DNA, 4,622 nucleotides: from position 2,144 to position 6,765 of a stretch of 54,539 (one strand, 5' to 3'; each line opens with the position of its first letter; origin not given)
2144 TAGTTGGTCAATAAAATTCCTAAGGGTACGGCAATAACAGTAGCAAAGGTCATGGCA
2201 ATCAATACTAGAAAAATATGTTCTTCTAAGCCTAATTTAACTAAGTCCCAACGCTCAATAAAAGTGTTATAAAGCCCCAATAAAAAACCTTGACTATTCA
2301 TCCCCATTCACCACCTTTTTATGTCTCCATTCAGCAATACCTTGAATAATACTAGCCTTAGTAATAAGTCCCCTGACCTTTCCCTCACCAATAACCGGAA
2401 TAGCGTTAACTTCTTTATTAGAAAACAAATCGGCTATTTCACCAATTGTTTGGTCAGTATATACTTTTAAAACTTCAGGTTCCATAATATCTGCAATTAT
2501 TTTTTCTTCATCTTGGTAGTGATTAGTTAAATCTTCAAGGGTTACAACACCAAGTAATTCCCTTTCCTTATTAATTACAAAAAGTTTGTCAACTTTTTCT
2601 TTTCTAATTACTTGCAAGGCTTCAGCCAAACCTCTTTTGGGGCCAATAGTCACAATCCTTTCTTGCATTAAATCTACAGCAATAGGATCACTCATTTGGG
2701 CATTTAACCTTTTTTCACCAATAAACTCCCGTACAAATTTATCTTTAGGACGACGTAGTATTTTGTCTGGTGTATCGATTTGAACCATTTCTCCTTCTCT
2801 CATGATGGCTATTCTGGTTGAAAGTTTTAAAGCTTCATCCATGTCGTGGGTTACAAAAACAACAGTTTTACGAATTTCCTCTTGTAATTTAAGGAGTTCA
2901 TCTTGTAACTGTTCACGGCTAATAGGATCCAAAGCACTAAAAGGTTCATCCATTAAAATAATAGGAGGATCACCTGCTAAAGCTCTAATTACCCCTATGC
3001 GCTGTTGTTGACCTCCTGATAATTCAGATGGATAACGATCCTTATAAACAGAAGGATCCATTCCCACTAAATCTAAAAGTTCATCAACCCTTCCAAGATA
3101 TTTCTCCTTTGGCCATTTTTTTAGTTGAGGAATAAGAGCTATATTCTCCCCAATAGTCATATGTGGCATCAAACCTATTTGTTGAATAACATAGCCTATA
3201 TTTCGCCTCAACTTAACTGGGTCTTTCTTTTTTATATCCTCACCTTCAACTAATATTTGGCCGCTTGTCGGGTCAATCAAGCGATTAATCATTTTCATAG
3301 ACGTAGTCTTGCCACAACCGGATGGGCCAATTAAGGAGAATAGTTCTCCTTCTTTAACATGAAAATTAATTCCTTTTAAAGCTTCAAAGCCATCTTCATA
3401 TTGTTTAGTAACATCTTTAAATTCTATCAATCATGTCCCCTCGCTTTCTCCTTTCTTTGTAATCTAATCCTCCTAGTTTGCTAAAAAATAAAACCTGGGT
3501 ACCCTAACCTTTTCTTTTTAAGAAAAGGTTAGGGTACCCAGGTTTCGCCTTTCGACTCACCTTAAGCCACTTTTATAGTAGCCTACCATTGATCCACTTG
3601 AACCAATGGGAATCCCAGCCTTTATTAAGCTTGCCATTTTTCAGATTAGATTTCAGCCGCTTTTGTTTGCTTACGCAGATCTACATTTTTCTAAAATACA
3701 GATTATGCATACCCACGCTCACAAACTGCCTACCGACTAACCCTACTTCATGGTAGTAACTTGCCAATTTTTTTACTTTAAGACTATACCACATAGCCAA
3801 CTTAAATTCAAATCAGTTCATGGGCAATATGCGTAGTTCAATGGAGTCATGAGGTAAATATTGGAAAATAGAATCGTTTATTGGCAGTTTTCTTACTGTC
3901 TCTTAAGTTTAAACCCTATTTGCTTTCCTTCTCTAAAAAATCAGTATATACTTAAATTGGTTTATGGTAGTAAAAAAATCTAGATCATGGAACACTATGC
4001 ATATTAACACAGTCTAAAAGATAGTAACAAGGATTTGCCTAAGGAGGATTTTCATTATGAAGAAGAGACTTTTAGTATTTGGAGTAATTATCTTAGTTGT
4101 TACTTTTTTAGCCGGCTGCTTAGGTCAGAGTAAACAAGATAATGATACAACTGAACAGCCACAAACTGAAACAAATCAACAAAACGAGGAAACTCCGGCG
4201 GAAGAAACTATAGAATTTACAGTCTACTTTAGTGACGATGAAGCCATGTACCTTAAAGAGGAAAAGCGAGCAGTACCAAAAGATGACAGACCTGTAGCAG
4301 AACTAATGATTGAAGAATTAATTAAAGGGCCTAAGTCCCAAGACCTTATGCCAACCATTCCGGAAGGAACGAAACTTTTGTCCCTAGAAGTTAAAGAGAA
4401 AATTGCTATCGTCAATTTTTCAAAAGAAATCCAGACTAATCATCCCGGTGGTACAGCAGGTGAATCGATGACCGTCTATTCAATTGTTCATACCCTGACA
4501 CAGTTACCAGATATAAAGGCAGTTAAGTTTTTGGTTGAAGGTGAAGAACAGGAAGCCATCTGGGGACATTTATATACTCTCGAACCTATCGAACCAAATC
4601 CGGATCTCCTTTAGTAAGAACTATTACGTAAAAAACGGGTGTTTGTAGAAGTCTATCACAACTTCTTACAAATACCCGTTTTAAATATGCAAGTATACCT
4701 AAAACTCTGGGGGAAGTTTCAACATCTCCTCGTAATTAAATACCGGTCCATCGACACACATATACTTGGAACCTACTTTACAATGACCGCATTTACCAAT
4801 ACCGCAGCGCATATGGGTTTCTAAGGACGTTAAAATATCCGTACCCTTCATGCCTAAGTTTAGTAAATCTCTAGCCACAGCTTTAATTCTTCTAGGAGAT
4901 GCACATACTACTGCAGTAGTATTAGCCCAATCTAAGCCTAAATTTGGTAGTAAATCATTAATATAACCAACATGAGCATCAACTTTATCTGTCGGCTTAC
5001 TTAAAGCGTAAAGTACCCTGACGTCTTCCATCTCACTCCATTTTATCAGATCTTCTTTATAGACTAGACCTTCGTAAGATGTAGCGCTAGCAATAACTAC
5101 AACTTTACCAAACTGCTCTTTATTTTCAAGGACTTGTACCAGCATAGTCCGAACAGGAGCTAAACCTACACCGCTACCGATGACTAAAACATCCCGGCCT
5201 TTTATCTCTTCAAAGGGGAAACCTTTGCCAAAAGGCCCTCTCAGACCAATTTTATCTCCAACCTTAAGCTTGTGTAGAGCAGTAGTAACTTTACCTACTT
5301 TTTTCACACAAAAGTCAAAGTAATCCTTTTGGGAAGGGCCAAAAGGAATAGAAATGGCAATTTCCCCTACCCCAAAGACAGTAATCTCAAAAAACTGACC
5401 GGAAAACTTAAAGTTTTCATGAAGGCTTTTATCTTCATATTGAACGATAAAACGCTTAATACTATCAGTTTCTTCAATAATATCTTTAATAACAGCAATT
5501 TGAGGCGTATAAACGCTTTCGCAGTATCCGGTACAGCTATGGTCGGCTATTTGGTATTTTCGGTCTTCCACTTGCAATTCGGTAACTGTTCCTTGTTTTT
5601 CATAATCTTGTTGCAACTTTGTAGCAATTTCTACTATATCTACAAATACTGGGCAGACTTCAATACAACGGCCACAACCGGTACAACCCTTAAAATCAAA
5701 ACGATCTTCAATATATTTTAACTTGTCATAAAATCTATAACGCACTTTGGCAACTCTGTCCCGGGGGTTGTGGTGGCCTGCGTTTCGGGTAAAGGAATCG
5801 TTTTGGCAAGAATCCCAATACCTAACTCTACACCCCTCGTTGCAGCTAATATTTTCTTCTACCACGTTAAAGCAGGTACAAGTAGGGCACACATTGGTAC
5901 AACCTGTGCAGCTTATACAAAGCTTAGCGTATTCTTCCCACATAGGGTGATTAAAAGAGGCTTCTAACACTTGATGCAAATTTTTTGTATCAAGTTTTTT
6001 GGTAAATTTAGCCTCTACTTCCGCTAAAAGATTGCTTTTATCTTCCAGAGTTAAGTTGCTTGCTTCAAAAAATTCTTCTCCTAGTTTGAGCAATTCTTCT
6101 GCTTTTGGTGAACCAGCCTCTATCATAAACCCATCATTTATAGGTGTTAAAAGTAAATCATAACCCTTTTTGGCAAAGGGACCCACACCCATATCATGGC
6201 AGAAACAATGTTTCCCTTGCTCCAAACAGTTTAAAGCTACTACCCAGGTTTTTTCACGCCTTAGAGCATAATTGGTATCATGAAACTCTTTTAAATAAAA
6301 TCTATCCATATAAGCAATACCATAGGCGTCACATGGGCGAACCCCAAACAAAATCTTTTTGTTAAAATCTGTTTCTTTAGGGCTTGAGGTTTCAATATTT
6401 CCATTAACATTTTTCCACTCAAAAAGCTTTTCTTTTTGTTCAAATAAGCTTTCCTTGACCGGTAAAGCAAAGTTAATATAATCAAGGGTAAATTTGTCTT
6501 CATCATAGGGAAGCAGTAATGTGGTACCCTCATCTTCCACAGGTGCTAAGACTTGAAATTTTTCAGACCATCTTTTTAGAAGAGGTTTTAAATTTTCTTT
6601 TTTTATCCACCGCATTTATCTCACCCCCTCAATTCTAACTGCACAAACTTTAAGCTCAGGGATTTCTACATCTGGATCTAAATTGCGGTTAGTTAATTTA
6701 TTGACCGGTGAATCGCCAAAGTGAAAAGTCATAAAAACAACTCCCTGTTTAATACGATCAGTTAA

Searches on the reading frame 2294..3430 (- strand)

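Call 48: search_protein_families(library=pfam, proteins=[window:2294-3430:-], max_evalue=0.000001)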
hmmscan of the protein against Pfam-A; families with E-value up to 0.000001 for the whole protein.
window:2294-3430:- (378 aa): 3 families
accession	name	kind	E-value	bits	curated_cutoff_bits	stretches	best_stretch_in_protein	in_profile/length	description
PF00005.33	ABC_tran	-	5.4e-36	124.7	25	1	18-164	1-136/137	ABC transporter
PF00571.33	CBS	-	1.8e-21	76.6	24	2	312-366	1-56/57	CBS domain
PF13304.12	AAA_21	-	9.9e-09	36.1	27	0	103-196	203-299/304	AAA domain, putative AbiEii toxin, Type IV TA system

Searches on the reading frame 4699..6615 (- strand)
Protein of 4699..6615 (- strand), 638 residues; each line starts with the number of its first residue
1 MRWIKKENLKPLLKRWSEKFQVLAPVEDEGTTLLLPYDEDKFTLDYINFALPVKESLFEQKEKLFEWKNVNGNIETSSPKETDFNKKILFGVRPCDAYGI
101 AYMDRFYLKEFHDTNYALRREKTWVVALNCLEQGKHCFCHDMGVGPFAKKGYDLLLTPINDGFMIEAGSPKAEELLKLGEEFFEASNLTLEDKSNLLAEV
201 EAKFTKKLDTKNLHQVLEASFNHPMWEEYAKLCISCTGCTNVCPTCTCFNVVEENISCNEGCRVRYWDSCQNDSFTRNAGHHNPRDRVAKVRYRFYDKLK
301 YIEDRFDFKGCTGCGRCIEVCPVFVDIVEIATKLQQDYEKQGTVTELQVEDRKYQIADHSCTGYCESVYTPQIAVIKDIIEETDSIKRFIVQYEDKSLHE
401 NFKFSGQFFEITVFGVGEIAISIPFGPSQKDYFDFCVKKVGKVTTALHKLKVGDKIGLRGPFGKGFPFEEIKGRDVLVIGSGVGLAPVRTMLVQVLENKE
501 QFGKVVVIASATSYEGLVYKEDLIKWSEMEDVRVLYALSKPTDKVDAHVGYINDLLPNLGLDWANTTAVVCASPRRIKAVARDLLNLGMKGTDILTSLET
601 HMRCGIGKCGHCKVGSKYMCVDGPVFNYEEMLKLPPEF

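Call 24: search_protein_families(library=pfam, proteins=[window:4699-6615:-], max_evalue=0.00001)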
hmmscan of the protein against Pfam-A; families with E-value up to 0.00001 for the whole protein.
window:4699-6615:- (638 aa): 4 families
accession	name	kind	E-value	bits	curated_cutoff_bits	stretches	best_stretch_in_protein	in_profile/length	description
PF17179.9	Fer4_22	-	2.5e-26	92.8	27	1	233-323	2-93/95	4Fe-4S dicluster domain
PF10418.14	DHODB_Fe-S_bind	-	9.8e-10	38.4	23.9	1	599-631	1-40/41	Iron-sulfur cluster binding domain of dihydroorotate dehydrogenase B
PF00175.26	NAD_binding_1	-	9.2e-09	36.4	22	1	479-580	2-107/109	Oxidoreductase NAD-binding domain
PF13183.11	Fer4_8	-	9.1e-06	26.6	27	0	262-323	11-66/68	4Fe-4S dicluster domain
